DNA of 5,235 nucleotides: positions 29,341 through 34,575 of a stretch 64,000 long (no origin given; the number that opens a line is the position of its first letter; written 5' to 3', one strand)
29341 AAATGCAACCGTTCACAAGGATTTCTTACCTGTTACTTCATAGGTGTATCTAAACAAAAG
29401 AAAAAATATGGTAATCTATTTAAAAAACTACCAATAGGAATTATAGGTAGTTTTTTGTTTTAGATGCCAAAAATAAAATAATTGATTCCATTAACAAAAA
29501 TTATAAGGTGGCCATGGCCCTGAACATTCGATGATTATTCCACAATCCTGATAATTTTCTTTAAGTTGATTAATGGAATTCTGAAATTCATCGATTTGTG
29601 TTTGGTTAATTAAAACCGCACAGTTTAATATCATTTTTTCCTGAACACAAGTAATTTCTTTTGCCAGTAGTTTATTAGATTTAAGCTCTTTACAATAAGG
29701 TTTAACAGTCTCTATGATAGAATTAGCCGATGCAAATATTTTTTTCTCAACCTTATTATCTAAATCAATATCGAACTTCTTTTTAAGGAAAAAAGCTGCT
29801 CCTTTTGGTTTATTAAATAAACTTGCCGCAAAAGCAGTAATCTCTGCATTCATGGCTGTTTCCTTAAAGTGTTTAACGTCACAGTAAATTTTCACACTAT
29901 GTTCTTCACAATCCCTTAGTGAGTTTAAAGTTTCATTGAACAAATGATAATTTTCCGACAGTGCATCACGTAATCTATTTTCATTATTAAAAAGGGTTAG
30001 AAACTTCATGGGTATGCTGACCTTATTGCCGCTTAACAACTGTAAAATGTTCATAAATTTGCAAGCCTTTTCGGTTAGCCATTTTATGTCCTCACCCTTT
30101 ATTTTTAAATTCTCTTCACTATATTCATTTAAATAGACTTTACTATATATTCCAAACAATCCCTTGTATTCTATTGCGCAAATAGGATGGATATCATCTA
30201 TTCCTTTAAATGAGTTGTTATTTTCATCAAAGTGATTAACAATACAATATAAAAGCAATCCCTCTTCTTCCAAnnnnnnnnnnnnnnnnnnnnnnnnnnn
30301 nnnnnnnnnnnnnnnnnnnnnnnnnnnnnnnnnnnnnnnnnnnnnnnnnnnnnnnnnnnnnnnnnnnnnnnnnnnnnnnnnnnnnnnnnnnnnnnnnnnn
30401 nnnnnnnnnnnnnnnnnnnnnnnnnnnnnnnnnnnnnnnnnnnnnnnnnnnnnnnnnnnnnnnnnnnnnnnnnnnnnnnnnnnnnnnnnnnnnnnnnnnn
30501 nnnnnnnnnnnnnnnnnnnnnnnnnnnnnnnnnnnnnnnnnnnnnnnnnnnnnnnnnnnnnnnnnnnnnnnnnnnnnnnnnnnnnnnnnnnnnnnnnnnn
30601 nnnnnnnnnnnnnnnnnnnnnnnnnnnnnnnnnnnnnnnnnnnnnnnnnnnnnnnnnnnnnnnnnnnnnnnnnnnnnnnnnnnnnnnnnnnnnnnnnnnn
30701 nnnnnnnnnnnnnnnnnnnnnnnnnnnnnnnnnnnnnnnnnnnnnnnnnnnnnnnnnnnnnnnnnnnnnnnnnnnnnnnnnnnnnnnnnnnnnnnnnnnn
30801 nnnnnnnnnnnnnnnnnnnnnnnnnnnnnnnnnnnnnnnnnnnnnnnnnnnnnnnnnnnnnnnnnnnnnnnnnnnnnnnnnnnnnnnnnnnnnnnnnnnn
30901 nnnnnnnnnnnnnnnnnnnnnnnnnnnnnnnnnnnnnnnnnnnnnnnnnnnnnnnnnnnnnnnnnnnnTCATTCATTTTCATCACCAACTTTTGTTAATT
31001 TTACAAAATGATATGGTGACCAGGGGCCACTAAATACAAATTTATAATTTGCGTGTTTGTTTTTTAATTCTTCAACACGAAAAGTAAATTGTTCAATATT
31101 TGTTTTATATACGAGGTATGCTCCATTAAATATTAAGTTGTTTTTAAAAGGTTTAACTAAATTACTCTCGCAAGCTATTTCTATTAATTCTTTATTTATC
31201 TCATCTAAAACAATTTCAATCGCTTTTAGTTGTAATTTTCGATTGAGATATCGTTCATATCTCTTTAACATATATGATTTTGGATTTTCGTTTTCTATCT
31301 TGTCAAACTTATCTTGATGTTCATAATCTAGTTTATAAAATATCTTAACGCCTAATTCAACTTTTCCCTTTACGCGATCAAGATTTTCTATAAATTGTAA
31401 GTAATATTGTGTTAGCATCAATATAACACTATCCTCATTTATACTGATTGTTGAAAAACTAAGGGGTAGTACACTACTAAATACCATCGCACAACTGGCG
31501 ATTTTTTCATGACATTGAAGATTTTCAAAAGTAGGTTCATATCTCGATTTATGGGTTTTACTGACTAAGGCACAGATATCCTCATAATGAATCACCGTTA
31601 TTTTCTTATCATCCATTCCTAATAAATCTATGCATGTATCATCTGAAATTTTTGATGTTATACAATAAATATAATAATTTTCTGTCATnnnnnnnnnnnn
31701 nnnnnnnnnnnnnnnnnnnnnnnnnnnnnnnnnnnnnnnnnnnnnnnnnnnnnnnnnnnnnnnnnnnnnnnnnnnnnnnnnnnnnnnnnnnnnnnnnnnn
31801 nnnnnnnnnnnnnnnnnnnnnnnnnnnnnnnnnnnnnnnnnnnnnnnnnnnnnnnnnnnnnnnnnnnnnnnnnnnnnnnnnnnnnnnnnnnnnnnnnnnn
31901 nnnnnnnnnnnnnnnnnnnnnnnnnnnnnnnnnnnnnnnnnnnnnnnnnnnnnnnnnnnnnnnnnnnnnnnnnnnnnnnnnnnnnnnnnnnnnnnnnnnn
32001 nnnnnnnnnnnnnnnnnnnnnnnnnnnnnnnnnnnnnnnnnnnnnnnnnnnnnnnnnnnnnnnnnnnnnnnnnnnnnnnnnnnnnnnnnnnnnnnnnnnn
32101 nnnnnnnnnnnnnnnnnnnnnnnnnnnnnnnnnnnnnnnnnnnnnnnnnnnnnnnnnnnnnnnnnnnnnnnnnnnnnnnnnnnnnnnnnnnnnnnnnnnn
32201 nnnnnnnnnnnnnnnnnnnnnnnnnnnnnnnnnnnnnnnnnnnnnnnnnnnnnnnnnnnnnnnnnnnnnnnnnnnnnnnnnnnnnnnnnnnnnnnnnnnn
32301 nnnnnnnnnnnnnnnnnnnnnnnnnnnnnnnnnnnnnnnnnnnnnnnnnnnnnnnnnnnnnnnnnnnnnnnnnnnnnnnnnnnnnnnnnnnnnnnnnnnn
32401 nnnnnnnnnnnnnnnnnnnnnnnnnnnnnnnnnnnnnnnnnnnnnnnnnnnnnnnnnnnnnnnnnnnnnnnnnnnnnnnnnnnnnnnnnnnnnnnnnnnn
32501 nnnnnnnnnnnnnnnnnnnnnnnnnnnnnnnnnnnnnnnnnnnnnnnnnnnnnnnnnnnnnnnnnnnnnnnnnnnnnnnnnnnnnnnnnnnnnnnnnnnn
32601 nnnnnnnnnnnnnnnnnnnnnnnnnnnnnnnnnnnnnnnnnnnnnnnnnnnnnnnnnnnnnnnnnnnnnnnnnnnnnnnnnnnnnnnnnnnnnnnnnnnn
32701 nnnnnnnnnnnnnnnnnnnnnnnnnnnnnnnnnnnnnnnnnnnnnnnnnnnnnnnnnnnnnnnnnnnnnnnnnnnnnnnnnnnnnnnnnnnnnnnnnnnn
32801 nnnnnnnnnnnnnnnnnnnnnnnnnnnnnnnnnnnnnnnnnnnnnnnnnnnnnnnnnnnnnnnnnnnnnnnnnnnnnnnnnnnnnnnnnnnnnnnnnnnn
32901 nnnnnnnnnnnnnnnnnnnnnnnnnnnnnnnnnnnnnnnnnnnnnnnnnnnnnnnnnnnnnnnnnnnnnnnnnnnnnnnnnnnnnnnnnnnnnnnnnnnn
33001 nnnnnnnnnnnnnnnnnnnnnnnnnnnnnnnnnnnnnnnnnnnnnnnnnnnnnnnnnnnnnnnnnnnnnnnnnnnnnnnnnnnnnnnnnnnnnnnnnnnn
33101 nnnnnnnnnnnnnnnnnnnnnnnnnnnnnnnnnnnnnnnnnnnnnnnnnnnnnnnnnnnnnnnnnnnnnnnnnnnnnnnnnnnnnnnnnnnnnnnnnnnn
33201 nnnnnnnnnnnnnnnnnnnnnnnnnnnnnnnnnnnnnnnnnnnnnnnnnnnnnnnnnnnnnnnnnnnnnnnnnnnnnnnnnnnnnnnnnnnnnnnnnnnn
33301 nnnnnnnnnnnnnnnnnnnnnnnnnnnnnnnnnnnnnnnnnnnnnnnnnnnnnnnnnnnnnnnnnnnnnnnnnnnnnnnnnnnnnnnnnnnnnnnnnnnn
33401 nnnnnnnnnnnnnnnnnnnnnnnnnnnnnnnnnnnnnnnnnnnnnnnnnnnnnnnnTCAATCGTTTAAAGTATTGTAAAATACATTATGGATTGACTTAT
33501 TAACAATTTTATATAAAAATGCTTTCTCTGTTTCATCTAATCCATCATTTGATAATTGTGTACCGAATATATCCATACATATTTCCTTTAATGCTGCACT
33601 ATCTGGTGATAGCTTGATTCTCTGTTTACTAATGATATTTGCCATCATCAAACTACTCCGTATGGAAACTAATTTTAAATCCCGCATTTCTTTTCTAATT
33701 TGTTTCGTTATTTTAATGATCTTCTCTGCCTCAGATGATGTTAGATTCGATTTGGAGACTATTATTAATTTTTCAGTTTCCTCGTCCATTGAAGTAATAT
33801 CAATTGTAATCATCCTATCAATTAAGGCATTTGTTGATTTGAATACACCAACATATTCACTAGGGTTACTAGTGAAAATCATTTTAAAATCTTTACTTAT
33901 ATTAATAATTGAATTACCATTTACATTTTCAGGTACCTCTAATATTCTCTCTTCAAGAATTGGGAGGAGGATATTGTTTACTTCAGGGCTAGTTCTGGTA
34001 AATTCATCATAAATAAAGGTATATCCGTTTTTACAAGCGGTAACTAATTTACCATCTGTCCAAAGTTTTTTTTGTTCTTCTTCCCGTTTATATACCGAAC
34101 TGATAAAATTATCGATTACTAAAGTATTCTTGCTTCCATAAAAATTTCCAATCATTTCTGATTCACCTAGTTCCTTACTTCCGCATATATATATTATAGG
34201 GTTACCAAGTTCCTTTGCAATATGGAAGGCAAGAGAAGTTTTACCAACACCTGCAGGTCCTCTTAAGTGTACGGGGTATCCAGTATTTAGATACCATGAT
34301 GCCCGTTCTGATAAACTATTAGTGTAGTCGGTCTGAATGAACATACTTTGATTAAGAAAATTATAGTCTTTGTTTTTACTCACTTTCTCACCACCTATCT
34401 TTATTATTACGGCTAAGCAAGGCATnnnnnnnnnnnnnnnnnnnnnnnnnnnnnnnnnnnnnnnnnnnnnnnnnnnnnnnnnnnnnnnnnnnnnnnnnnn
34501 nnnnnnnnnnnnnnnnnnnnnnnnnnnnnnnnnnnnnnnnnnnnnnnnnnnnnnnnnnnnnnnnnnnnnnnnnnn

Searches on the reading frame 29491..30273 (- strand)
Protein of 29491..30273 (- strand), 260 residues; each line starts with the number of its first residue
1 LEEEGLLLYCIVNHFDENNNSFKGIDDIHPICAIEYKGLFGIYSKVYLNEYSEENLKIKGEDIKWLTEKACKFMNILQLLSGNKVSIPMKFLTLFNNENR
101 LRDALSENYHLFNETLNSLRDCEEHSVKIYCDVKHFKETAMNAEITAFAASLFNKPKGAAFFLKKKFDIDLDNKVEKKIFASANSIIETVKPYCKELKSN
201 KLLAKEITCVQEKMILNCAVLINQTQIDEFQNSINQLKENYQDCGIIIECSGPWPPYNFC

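Call 32: search_protein_families(library=pfam, proteins=[window:29491-30273:-], max_evalue=1e-8)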
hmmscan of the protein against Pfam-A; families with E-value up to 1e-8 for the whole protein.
window:29491-30273:- (260 aa): 1 family
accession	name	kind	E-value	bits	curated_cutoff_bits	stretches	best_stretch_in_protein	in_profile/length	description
PF06386.16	GvpL_GvpF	-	2.8e-44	152.4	23.6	1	6-260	2-244/245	Gas vesicle synthesis protein GvpL/GvpF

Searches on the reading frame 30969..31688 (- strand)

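Call 32: search_protein_families(library=pfam, proteins=[window:30969-31688:-], max_evalue=1e-8)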
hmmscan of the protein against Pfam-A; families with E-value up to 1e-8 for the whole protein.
window:30969-31688:- (239 aa): 1 family
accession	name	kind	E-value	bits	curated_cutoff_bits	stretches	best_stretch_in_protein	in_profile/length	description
PF06386.16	GvpL_GvpF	-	4.5e-44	151.7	23.6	1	5-230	2-245/245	Gas vesicle synthesis protein GvpL/GvpF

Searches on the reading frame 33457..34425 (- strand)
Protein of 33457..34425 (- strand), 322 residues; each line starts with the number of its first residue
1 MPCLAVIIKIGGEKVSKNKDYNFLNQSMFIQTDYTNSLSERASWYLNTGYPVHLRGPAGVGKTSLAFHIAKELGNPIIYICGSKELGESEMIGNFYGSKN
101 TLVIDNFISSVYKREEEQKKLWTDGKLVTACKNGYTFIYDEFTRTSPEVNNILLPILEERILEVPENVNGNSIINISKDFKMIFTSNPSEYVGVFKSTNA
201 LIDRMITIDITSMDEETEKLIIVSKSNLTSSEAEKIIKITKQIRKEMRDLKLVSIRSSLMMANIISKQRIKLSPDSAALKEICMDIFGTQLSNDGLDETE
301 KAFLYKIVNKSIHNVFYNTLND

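Call 32: search_protein_families(library=pfam, proteins=[window:33457-34425:-], max_evalue=1e-8)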
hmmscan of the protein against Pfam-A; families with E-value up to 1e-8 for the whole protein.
window:33457-34425:- (322 aa): 1 family
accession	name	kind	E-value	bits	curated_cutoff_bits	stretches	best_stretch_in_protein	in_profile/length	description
PF07728.20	AAA_5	-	1.9e-20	73.7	22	1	52-205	2-139/139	AAA domain (dynein-related subfamily)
